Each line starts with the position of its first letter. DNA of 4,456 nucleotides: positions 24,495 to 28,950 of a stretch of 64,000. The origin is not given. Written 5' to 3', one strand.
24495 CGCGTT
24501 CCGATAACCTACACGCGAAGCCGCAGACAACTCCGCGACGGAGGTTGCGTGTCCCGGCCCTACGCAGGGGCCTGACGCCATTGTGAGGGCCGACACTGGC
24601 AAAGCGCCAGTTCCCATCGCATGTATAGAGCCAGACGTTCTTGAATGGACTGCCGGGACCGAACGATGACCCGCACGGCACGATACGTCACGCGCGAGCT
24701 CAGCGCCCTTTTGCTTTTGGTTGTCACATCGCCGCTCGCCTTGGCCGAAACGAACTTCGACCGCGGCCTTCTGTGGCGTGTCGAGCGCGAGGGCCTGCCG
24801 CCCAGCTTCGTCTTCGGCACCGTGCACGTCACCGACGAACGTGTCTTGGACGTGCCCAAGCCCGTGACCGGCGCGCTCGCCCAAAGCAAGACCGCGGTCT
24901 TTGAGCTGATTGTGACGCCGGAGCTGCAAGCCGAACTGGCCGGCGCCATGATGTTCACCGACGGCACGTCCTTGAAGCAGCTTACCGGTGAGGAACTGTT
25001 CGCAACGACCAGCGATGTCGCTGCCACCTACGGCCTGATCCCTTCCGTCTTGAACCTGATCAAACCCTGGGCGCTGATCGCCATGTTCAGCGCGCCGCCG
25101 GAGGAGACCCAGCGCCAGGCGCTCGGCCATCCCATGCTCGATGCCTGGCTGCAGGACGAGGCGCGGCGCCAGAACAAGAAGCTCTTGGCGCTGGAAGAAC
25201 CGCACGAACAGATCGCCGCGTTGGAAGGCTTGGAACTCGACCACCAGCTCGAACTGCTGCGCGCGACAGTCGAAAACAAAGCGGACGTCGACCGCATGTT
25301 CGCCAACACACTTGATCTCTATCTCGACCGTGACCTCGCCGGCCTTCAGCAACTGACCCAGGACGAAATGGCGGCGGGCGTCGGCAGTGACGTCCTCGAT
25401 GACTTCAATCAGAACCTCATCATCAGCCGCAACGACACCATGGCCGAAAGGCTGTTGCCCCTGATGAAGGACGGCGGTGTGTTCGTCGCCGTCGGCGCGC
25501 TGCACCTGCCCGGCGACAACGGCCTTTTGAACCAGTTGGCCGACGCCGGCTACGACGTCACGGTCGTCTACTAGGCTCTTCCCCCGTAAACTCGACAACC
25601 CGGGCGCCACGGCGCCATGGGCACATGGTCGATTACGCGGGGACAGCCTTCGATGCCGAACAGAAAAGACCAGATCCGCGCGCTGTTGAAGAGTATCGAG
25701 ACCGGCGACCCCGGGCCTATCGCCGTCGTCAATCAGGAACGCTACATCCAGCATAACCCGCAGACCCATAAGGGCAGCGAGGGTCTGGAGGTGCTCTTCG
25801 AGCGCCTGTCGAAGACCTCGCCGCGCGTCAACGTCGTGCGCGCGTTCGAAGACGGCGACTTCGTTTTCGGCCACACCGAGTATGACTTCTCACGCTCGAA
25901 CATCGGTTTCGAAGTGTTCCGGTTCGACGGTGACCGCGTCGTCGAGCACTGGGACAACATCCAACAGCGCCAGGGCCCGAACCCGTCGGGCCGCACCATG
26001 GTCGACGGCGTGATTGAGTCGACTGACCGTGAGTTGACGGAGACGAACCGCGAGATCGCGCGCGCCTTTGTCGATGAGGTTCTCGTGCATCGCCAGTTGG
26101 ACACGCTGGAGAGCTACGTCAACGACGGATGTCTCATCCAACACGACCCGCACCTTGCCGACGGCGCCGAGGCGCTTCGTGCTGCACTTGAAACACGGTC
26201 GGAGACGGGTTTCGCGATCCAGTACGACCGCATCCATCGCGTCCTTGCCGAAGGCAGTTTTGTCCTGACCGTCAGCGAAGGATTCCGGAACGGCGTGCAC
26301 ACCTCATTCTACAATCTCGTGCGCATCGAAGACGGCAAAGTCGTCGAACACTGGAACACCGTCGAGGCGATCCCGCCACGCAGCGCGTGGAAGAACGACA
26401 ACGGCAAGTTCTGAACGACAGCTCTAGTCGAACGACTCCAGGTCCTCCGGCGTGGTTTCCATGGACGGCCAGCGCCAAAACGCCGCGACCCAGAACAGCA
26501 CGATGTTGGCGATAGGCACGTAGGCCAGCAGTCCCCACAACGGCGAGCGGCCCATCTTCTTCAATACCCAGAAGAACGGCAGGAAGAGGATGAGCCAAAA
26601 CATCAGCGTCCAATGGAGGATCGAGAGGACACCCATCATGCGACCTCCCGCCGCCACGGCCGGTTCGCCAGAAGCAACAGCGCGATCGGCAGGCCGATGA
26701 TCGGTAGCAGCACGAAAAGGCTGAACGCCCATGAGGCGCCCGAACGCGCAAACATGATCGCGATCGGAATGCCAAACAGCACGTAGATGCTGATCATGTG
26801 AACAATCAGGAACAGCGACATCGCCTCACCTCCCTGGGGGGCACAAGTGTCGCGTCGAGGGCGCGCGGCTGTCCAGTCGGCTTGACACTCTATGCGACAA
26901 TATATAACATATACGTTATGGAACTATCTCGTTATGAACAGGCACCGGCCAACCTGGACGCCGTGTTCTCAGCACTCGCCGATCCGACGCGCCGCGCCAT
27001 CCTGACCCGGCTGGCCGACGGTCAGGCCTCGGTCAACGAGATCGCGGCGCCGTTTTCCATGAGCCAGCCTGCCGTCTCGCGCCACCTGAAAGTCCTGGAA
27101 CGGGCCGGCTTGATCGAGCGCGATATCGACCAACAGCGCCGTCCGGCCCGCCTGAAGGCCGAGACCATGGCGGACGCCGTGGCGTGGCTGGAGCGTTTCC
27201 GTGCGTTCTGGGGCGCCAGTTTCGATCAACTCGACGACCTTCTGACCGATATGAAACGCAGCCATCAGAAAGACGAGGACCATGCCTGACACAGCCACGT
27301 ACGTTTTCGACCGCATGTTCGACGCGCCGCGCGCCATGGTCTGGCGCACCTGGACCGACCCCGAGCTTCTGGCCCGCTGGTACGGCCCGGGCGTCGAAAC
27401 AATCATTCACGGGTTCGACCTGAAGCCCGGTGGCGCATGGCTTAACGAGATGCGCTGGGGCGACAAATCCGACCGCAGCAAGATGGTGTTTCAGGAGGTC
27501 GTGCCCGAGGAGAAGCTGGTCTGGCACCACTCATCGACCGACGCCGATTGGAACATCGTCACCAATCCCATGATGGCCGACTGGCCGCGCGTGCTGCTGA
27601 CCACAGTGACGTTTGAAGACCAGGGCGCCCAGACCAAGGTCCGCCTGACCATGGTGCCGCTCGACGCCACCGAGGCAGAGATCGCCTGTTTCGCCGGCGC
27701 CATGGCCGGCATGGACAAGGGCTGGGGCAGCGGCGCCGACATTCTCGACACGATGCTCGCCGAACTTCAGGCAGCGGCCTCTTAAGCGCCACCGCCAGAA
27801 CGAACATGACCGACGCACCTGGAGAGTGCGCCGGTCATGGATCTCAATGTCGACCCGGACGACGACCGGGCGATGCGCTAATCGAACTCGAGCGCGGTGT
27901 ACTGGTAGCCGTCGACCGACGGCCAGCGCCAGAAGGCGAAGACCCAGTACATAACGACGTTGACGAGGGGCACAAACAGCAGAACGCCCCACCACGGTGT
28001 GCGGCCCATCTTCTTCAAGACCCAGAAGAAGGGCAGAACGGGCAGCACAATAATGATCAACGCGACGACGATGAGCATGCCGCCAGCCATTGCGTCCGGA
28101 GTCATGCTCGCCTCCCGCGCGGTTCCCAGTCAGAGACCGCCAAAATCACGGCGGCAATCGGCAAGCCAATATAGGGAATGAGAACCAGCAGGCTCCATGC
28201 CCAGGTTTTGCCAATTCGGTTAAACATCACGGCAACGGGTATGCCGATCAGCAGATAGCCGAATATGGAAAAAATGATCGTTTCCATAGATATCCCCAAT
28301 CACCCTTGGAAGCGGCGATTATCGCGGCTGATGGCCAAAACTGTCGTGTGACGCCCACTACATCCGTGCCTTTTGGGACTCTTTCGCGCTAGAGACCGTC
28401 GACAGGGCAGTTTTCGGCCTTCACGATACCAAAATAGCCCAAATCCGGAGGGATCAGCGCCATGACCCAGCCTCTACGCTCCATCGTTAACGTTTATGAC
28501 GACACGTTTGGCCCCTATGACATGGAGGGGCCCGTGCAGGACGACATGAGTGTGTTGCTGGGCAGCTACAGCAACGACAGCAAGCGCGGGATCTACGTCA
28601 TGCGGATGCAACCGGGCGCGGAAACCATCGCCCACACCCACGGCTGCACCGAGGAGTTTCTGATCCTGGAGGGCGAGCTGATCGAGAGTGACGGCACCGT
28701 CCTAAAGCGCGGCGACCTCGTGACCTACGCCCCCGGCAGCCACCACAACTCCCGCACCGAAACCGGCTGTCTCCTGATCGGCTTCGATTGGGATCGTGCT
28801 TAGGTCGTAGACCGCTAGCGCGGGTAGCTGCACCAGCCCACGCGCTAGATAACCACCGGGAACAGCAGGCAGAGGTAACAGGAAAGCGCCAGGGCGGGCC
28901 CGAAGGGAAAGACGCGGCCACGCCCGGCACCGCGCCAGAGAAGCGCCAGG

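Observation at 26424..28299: Duplicated, translationally coupled pairs of tiny membrane-protein genes flanking the ArsR-SRPBCC operon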

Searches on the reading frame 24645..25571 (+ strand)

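Call 89: search_protein_families(library=pfam, max_evalue=0.001, proteins=[window:24645-25571:+])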
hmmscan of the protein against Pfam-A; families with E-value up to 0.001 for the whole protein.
window:24645-25571:+ (309 aa): 1 family
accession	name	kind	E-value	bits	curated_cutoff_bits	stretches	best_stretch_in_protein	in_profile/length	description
PF01963.22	TraB_PrgY_gumN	-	2e-60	205.3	26.8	1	42-306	1-262/263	TraB/PrgY/gumN family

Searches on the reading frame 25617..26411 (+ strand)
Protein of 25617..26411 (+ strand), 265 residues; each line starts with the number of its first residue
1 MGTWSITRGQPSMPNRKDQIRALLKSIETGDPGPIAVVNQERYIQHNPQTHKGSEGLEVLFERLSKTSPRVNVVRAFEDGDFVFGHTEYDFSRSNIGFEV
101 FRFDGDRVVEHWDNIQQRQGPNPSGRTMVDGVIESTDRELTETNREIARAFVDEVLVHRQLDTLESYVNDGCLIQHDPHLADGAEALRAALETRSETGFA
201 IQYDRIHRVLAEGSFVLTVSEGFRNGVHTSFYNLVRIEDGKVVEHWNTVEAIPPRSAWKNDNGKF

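Call 89: search_protein_families(library=pfam, max_evalue=0.001, proteins=[window:25617-26411:+])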
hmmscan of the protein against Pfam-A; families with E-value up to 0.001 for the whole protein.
window:25617-26411:+ (265 aa): 2 families
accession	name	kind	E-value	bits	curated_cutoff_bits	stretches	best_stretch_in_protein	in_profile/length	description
PF12680.13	SnoaL_2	-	1.8e-12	48.1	27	2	149-245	2-102/102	SnoaL-like domain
PF07366.18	SnoaL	-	5e-10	39.7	28.4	0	148-249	3-117/126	SnoaL-like polyketide cyclase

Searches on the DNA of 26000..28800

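Call 45: search_rna_families(source=window, start=26000, end=28800, threshold=evalue, max_evalue=1)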
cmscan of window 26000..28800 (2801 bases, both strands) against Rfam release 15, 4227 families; matches with E-value up to 1: 0.
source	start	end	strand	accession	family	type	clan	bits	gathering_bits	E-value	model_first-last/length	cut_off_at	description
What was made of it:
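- Tried and rejected: Regulatory RNA upstream of pair 2: no Rfam match at E<=1 over 26000-28800 (call 45).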

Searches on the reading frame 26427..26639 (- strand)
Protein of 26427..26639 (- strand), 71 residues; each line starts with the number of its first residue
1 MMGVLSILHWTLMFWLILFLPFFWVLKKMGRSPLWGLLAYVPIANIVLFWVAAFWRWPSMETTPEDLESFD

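Call 3: search_protein_families(library=pfam, max_evalue=1, proteins=[window:26427-26639:-])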
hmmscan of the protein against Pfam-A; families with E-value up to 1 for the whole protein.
seq(71 aa): 1 family
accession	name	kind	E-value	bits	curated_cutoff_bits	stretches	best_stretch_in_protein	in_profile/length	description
PF13779.11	DUF4175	-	0.078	11.4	27.3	1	11-68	26-84/825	Domain of unknown function (DUF4175)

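Call 4: search_protein_families(library=ncbifam, max_evalue=1, proteins=[window:26427-26639:-])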
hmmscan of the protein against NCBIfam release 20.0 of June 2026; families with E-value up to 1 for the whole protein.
seq(71 aa): 0 families

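Call 87: search_protein_families(library=phrogs, max_evalue=0.01, proteins=[window:26427-26639:-])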
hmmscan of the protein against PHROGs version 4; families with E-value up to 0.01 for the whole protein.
seq(71 aa): 0 families

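Call 88: search_protein_families(library=padloc, max_evalue=0.01, proteins=[window:26427-26639:-])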
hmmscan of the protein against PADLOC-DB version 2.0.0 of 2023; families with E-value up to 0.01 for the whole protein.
seq(71 aa): 0 families

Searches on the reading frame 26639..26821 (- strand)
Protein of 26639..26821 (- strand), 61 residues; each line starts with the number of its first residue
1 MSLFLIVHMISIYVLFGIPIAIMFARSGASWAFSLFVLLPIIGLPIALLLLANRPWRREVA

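Call 3: search_protein_families(library=pfam, max_evalue=1, proteins=[window:26639-26821:-])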
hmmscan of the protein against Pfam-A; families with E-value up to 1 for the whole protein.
seq(61 aa): 2 families
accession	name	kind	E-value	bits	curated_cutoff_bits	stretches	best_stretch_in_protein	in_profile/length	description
PF14494.11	DUF4436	-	0.1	12.3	23.2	1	20-54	155-189/255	Domain of unknown function (DUF4436)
PF10003.15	DUF2244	-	0.81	9.9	27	1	8-59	14-64/138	Integral membrane protein (DUF2244)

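Call 4: search_protein_families(library=ncbifam, max_evalue=1, proteins=[window:26639-26821:-])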
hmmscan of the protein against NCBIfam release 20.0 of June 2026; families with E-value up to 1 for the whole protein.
seq(61 aa): 0 families

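Call 87: search_protein_families(library=phrogs, max_evalue=0.01, proteins=[window:26639-26821:-])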
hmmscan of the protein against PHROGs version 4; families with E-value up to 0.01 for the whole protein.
seq(61 aa): 0 families

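Call 88: search_protein_families(library=padloc, max_evalue=0.01, proteins=[window:26639-26821:-])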
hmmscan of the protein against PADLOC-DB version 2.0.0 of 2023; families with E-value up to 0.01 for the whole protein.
seq(61 aa): 0 families

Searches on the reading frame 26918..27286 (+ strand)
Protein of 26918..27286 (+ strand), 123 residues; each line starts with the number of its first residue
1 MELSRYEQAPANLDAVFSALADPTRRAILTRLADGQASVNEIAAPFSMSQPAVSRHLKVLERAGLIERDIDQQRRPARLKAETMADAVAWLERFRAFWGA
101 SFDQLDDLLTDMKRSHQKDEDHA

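Call 3: search_protein_families(library=pfam, max_evalue=1, proteins=[window:26918-27286:+])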
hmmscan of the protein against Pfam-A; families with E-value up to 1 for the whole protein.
seq(123 aa): 36 families (the best 25 are shown)
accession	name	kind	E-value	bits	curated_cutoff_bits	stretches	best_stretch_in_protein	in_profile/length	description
PF12840.13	HTH_20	-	1.5e-16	60.5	27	1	20-68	1-50/51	Helix-turn-helix domain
PF01022.26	HTH_5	-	7.1e-16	58.3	22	1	22-67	1-46/47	Bacterial regulatory protein, arsR family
PF12802.13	MarR_2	-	3.5e-08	33.9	27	1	28-72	10-57/61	MarR family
PF13412.12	HTH_24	-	4.2e-07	29.9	21.9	1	22-67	2-48/48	Winged helix-turn-helix DNA-binding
PF01047.28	MarR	-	1.1e-06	28.8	24.6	1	35-71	16-52/59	MarR family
PF25213.1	HVO_A0261_N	-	3.5e-06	27.2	35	1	23-71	11-58/86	HVO_A0261 N-terminal domain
PF09339.16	HTH_IclR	-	3.9e-06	27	22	1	28-69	8-51/52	IclR helix-turn-helix domain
PF25212.1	HVO_A0114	-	6.3e-05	23.1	27.6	1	17-75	17-76/84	HVO_A0114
PF17782.7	DprA_WH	-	0.00022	21.6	22.9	1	21-68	10-57/61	DprA winged helix domain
PF13545.12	HTH_Crp_2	-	0.00032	21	27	1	38-69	24-56/70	Crp-like helix-turn-helix domain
PF21476.4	PF0610-like_N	-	0.00039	21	33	1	24-62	2-40/50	PF0610-like, N-terminal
PF24270.1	HTH_Cmi2_C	-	0.0013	19.4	27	1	27-71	79-123/125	Cmi2, C-terminal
PF13601.12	HTH_34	-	0.0014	19.2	27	1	27-76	4-55/80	Winged helix DNA-binding domain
PF01638.23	HxlR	-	0.0014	18.9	20.8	1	27-74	9-57/91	HxlR-like helix-turn-helix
PF08279.18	HTH_11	-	0.0019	18.5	25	1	25-65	2-44/55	HTH domain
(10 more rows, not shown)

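Call 4: search_protein_families(library=ncbifam, max_evalue=1, proteins=[window:26918-27286:+])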
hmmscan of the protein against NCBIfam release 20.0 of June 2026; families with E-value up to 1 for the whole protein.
seq(123 aa): 36 families (the best 25 are shown)
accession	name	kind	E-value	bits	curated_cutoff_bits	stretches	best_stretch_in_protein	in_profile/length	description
NF033788.1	HTH_metalloreg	subfamily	5.8e-23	80.5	55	1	14-87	2-76/77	metalloregulator ArsR/SmtB family transcription factor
NF033789.1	repress_SdpR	subfamily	2e-19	69.3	100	1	16-93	1-78/79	autorepressor SdpR family transcription factor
NF047906.1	CdPbTransRegCmtR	equivalog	7.3e-09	35.5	150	1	11-88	9-86/104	Cd(II)/Pb(II)-sensing metalloregulatory transcriptional regulator CmtR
NF053755.1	MsvR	equivalog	7.3e-08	32.4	220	1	17-74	7-64/236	transcriptional factor MsvR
NF045707.1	Dbac_1936_reg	equivalog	9.5e-08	32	115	1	16-67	10-61/99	ArsR/SmtB-type metalloregulator TsoR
NF040642.1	sulf_sens_BigR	equivalog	2.6e-07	30.6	155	1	14-88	11-85/95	sulfite-sensing transcriptional repressor BigR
NF053602.1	Phr_regulator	exception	7.2e-07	29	320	1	17-75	6-64/191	heat shock transcription regulator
TIGR01884.1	cas_HTH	subfamily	1.2e-06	28.1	60.2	1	24-70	143-190/202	CRISPR-associated CARF protein Csa3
NF007528.0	PRK10141.1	subfamily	3.5e-06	26.9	97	1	16-66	9-60/117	metalloregulator ArsR/SmtB family transcription factor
NF041413.1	ArsR_Rv2640c_fam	equivalog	6.5e-06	26.5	155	1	17-69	36-91/118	Rv2640c family ArsR-like transcriptional regulator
TIGR02702.1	SufR_cyano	equivalog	3.5e-05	23.6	178.8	1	24-73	2-52/208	iron-sulfur cluster biosynthesis transcriptional regulator SufR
NF040939.2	trans_reg_lrs14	equivalog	7.9e-05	22.6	90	1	27-78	25-78/103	Lrs14 family HTH-type transcriptional regulator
NF033545.0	transpos_IS630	equivalog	0.00069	19.2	100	1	25-93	1-70/299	IS630 family transposase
NF041395.1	TranRegLrpA1_Halo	equivalog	0.00074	19.5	250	1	22-67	4-50/142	HTH-type transcriptional regulator LrpA1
NF047699.2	sulf_reg_SurR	exception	0.0012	18.5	250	1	16-67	4-55/221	sulfur metabolism transcriptional regulator SurR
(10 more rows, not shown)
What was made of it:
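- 26918..27289 (+): ArsR/SmtB-family winged-helix regulator, 123 aa, with no cysteine. calls 3, 4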

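Call 72: search_dna_similar(query=window:26918-27286:+, collection=plasmids, mode=protein, max_rows=12)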
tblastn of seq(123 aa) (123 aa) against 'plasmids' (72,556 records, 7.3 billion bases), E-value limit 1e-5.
Records with a match: 731; places in all: 926; records where one place covers at least 80% of the query: 468.
Best place of each record, by identity: 60-80% 4; <60% 727.
By first word of the organism name: Sinorhizobium 140; Rhizobium 125; Streptomyces 60; Phaeobacter 60; Rhodococcus 55; Bacillus 35; Ralstonia 21; Ensifer 20; Agrobacterium 14; Haladaptatus 13; and 87 more.
By predicted mobility (MOB-suite, as given by PLSDB): non-mobilizable 449; mobilizable 156; conjugative 126.
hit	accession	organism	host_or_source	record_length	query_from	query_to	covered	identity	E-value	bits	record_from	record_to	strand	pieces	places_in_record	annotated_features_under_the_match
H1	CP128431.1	Microbulbifer sp. MKSA007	Smenospongia aurea,bacteria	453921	10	115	86%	76.4%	4e-47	168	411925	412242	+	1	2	metalloregulator ArsR/SmtB family transcription factor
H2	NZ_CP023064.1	Sinorhizobium sp. CCBAU 05631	G.max,nodule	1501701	13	121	89%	58.7%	4e-35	134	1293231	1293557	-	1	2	record has no annotation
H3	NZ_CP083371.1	Ensifer canadensis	Melilotus albus,Cell Culture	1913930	13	113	82%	63.4%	4e-34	131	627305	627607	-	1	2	none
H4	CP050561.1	Sinorhizobium meliloti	Melilotus officinalis,cell culture,root ...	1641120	13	121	89%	57.8%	1e-34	132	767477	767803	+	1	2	winged helix-turn-helix transcriptional regulator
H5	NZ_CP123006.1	Sinorhizobium meliloti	Medicago sativa,cell culture,nodules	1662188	13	121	89%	57.8%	1e-34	132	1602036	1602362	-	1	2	none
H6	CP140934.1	Sinorhizobium meliloti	Medicago lupulina,whole organism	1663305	13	121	89%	57.8%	1e-34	132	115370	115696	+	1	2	metalloregulator ArsR/SmtB family transcription factor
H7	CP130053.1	Sinorhizobium meliloti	Medicago,Cell culture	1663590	13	121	89%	57.8%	1e-34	132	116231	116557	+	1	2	metalloregulator ArsR/SmtB family transcription factor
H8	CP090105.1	Sinorhizobium meliloti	Medicago,Cell culture,Plant nodule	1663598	13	121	89%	57.8%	1e-34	132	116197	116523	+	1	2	metalloregulator ArsR/SmtB family transcription factor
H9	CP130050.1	Sinorhizobium meliloti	Medicago,Cell culture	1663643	13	121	89%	57.8%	1e-34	132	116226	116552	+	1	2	metalloregulator ArsR/SmtB family transcription factor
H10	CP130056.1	Sinorhizobium meliloti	Medicago,Cell culture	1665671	13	121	89%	57.8%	1e-34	132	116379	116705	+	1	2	metalloregulator ArsR/SmtB family transcription factor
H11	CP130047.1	Sinorhizobium meliloti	Medicago,Cell culture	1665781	13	121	89%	57.8%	1e-34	132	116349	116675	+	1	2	metalloregulator ArsR/SmtB family transcription factor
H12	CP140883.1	Sinorhizobium meliloti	Medicago lupulina,whole organism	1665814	13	121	89%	57.8%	1e-34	132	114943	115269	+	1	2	metalloregulator ArsR/SmtB family transcription factor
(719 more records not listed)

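Call 73: get_annotated_region(hit=H1, flank=2500)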
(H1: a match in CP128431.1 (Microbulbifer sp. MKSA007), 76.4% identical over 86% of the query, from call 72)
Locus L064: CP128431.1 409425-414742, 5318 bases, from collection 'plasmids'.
description: Microbulbifer sp. MKSA007 plasmid p_1, complete sequence
organism: Microbulbifer sp. MKSA007 (NCBI taxid 3054776)
taxonomy: Bacteria; Pseudomonadota; Gammaproteobacteria; Cellvibrionales; Microbulbiferaceae; Microbulbifer; Microbulbifer sp. MKSA007
host: -; source: Smenospongia aurea,bacteria; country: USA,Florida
typing (MOB-suite, as given by PLSDB): non-mobilizable
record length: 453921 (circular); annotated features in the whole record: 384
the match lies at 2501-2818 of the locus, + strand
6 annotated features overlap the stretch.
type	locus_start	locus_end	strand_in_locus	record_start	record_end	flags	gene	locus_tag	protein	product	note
CDS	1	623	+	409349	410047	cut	-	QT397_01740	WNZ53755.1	GntR family transcriptional regulator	-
CDS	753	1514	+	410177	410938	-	-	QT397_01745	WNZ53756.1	aspartate/glutamate racemase family protein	-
CDS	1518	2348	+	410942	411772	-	proC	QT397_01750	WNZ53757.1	pyrroline-5-carboxylate reductase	-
CDS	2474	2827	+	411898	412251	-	-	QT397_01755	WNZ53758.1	metalloregulator ArsR/SmtB family transcription factor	-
CDS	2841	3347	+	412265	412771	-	-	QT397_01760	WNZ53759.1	SRPBCC domain-containing protein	-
CDS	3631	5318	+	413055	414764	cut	-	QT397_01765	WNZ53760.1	methyl-accepting chemotaxis protein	-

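Call 74: get_annotated_region(hit=H6, flank=2500)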
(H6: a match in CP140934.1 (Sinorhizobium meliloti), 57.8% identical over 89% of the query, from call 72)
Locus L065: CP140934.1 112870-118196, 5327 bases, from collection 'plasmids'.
description: Sinorhizobium meliloti strain ml28 plasmid pSymB, complete sequence
organism: Sinorhizobium meliloti (NCBI taxid 382)
taxonomy: Bacteria; Pseudomonadota; Alphaproteobacteria; Hyphomicrobiales; Rhizobiaceae; Sinorhizobium; Sinorhizobium meliloti
host: -; source: Medicago lupulina,whole organism; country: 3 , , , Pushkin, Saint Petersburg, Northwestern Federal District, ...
typing (MOB-suite, as given by PLSDB): mobilizable; relaxase MOBQ
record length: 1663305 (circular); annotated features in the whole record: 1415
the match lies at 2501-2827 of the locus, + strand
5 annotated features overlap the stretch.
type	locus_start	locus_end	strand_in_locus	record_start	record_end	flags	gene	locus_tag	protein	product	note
CDS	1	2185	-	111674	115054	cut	-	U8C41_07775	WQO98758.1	ATP-binding protein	-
CDS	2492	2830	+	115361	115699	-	-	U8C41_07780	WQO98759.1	metalloregulator ArsR/SmtB family transcription factor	-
CDS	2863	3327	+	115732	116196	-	-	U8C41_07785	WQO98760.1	SRPBCC domain-containing protein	-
CDS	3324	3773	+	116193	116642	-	-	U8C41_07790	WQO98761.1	GFA family protein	-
CDS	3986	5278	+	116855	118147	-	urtA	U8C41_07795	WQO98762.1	urea ABC transporter substrate-binding protein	-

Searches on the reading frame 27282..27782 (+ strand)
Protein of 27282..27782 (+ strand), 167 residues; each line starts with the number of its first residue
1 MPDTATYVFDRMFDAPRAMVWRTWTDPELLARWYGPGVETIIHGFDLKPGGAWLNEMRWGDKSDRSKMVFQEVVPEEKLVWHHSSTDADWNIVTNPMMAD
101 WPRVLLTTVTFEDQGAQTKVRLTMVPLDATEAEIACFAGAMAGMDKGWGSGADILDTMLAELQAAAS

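Call 3: search_protein_families(library=pfam, max_evalue=1, proteins=[window:27282-27782:+])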
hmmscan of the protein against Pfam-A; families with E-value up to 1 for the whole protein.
seq(167 aa): 2 families
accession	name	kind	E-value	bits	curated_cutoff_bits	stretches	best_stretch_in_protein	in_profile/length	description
PF08327.17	AHSA1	-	2.2e-21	76.8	22.1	1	14-159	1-124/125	Activator of Hsp90 ATPase homolog 1-like protein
PF10604.15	Polyketide_cyc2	-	0.29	11.9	27.4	1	11-124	8-106/142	Polyketide cyclase / dehydrase and lipid transport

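Call 4: search_protein_families(library=ncbifam, max_evalue=1, proteins=[window:27282-27782:+])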
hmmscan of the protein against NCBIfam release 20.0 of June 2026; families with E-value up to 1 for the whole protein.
seq(167 aa): 1 family
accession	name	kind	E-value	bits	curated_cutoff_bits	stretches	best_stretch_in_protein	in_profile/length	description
NF010941.0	PRK14361.1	equivalog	0.15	11.6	272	1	111-157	112-159/194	Maf-like protein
